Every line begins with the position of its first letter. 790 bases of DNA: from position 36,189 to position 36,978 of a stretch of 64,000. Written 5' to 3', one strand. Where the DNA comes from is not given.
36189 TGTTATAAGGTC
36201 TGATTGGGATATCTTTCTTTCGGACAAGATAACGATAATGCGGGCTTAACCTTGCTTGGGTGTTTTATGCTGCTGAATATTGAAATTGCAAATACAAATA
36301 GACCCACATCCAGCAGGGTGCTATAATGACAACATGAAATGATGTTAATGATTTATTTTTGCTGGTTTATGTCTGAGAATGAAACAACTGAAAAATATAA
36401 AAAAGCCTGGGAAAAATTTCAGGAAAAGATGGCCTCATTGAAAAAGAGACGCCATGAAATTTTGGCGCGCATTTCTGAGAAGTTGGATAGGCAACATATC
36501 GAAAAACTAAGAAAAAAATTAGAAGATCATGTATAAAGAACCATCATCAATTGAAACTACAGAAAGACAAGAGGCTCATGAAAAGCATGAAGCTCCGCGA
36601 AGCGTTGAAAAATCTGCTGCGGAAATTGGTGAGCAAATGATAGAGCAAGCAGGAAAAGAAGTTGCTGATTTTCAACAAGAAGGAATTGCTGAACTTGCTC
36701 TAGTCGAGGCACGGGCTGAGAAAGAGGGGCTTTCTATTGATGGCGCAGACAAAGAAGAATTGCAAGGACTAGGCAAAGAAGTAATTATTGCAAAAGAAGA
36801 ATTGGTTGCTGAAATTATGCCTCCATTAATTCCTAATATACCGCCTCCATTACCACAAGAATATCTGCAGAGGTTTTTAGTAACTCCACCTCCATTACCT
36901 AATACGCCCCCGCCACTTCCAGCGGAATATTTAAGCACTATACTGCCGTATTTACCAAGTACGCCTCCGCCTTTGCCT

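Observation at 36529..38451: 640 aa acidic coiled-coil protein with five tandem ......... motifs (eukaryotic-like polyproline ligand)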

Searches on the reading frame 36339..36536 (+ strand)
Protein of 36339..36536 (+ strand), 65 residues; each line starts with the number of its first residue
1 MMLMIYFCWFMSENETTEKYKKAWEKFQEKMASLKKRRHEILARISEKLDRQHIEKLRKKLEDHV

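Call 3: search_protein_families(library=pfam, proteins=[window:36339-36536:+], max_evalue=1)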
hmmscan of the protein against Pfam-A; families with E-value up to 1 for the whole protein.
window:36339-36536:+ (65 aa): 15 families
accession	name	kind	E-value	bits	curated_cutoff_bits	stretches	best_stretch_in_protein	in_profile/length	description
PF12325.13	TMF_TATA_bd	-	0.00057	20.4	29.1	1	10-63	52-103/115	TATA element modulatory factor 1 TATA binding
PF18734.6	HEPN_AbiU2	-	0.0068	16.3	26.8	1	14-43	102-132/193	AbiU2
PF16043.11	DUF4795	-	0.008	16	34.8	1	17-64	94-141/208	Domain of unknown function (DUF4795)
PF05881.18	CNPase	-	0.016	15.1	25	1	3-55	1-52/236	2',3'-cyclic nucleotide 3'-phosphodiesterase (CNP or CNPase)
PF07299.16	EF-G-binding_N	-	0.022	15.7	27.1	1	22-65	36-79/83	Elongation factor G-binding protein, N-terminal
PF06216.16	RTBV_P46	-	0.029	13.7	25.6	1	12-61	69-115/389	Rice tungro bacilliform virus P46 protein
PF00836.24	Stathmin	-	0.033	14.6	24.7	1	15-62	85-135/136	Stathmin family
PF22484.2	DUF6986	-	0.049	12.9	27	1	15-63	46-94/408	Domain of unknown function (DUF6986)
PF15013.11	CCSMST1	-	0.051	14.2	26.1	1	1-25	40-64/74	CCSMST1 family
PF13206.11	VSG_B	-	0.067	12.9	25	1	13-62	85-133/352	Trypanosomal VSG domain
PF09716.15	ETRAMP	-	0.083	13.3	29.1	1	2-42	13-55/81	Malarial early transcribed membrane protein (ETRAMP)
PF01877.22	RNA_binding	-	0.091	13.5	26.9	1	13-64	35-84/120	RNA binding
PF09769.14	ApoO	-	0.11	12.9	31.4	1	14-44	39-69/131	Apolipoprotein O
PF09989.15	DUF2229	-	0.12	12.4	29.4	1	11-50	141-179/218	CoA enzyme activase uncharacterised domain (DUF2229)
PF23461.1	ZMYND11_CC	-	0.15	12.9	27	1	18-60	5-48/54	ZMYND11 protein coiled-coil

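Call 33: search_protein_families(library=ncbifam, proteins=[window:36339-36536:+], max_evalue=1)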
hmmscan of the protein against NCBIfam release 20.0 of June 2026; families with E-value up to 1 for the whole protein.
window:36339-36536:+ (65 aa): 3 families
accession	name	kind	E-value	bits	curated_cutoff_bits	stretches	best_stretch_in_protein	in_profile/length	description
NF011044.0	PRK14474.1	equivalog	0.013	15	339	1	16-60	51-95/258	F0F1 ATP synthase subunit B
TIGR02833.1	spore_III_AB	equivalog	0.031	14.3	146.5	1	14-61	79-129/170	stage III sporulation protein SpoIIIAB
NF047819.1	ThrnKinDtnkGamma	equivalog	0.091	11.6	450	1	21-60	280-319/422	D-threonate kinase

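Call 76: search_protein_families(library=phrogs, proteins=[window:36339-36536:+], max_evalue=0.01)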
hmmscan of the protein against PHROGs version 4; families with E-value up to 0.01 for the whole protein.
window:36339-36536:+ (65 aa): 2 families
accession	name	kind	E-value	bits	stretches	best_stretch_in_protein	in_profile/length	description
phrog_5688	-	unknown function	0.0041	18.1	1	10-42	11-43/57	-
phrog_1061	-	unknown function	0.0049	18.2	1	9-63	24-77/135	-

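Call 77: search_protein_families(library=padloc, proteins=[window:36339-36536:+], max_evalue=0.01)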
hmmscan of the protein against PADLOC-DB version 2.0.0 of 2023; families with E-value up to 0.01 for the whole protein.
window:36339-36536:+ (65 aa): 1 family
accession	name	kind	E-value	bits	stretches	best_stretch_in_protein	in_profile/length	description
PDLC00610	ZorB1|ZorB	-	0.0016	16.1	1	2-55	34-80/254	MotB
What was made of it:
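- On Polymorphic toxin/effector systems: Pfam, NCBIfam, PHROGs and PADLOC give nothing for the N-module or the small ORF beyond sub-threshold coiled-coil noise (calls 3, 33, 76, 77).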

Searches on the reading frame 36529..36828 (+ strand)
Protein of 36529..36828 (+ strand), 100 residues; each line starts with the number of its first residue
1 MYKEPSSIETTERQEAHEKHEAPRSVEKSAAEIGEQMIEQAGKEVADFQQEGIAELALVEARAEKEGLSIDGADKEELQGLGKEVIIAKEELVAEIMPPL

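Call 38: find_homologous_proteins(query=A2, max_evalue=0.001)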
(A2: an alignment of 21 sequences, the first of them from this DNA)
Query A2 (21 sequences): 1887 candidates shared short words with the query, none scored E <= 0.001.

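Call 41: find_related_loci(query=A4, collection=genome_contigs, flank=4000)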
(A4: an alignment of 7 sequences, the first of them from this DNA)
Query A4 (100 aa) in genome_contigs; peptide patterns used: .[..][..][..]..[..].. (x = any residue, [..] = any of these).
89 stretches matched a pattern; 5 encode a relative of the query (tblastn E <= 1e-3); 5 distinct loci.
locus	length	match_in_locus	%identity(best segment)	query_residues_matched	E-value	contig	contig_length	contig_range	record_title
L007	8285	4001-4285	54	1-96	1e-24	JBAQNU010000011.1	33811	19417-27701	MAG: Candidatus Moraniibacteriota bacterium isolate MFD12002_ilm_asm_bin39 k127_26146, whole genome shotgun sequence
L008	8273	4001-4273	54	1-92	1e-23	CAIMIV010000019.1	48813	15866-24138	uncultured bacterium isolate MJ-2014-D5_bin-329 genome assembly, contig: bin-329:19/71, whole genome shotgun sequence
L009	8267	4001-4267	54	1-92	1e-21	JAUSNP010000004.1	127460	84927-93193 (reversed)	MAG: Candidatus Moraniibacteriota bacterium isolate E19_metabat.bin.91 E19_k141_399084, whole genome shotgun sequence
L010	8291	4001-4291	49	1-98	2e-20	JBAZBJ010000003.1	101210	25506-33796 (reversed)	MAG: Parcubacteria group bacterium isolate SO_2017_GW1_11 NODE_1364_length_101210_cov_1.580206_OW334_2017, whole genome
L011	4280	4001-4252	42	1-85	9e-17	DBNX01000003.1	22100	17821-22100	MAG TPA_asm: Patescibacteria group bacterium UBA661 UBA661_contig_6318, whole genome shotgun sequence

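Call 44: search_protein_families(library=pfam, proteins=[L007:4001-5584:+, L008:4001-5263:+], max_evalue=1)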
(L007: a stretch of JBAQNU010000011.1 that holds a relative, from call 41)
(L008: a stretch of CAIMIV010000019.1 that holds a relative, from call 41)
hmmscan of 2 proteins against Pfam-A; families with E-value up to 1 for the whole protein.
L007:4001-5584:+ (527 aa): 4 families
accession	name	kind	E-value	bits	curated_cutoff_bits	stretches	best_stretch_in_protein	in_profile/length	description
PF23162.1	AEP_C962R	-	0.00022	21.9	23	1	420-496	18-100/190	C962R protein N-terminal AEP domain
PF25398.1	CUX1_N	-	0.0027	18.1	27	1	132-195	13-75/116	CUX1-like, N-terminal tRNA-binding arm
PF14817.11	HAUS5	-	0.0048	16.2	25.6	1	126-261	67-206/643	HAUS augmin-like complex subunit 5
PF07544.18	Med9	-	0.0054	17.2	26.9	1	135-165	42-72/80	RNA polymerase II transcription mediator complex subunit 9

L008:4001-5263:+ (420 aa): 0 families

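Call 50: find_related_loci(query=A4, collection=metagenome_contigs, flank=3500)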
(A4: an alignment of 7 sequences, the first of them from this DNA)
Query A4 (100 aa) in metagenome_contigs; peptide patterns used: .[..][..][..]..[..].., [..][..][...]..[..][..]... (x = any residue, [..] = any of these).
349 stretches matched a pattern; 5 encode a relative of the query (tblastn E <= 1e-3); 5 distinct loci.
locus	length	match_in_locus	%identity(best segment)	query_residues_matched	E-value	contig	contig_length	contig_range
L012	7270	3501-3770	74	7-96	7e-38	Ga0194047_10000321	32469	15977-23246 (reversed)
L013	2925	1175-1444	69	7-96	7e-34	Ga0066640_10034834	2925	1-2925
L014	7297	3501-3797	50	1-100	5e-23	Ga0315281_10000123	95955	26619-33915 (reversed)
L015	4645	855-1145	48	1-98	5e-23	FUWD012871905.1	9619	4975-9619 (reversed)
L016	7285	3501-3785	40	1-96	3e-14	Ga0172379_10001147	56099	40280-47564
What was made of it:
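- Tried and rejected: A narrower alignment gave only five loci in each of the genome and metagenome collections (calls 41, 50).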

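Call 76: search_protein_families(library=phrogs, proteins=[L008:4001-5263:+, L016:3504-5456:+], max_evalue=0.01)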
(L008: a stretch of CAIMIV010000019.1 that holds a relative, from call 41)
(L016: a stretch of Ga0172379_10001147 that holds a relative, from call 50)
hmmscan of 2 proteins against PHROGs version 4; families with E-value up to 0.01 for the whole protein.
L008:4001-5263:+ (420 aa): 0 families

L016:3504-5456:+ (650 aa): 0 families

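Call 77: search_protein_families(library=padloc, proteins=[L008:4001-5263:+, L016:3504-5456:+], max_evalue=0.01)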
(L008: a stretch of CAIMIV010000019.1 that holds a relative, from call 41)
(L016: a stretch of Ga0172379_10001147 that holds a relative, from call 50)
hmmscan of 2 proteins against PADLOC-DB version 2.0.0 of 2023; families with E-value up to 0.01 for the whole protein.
L008:4001-5263:+ (420 aa): 0 families

L016:3504-5456:+ (650 aa): 0 families
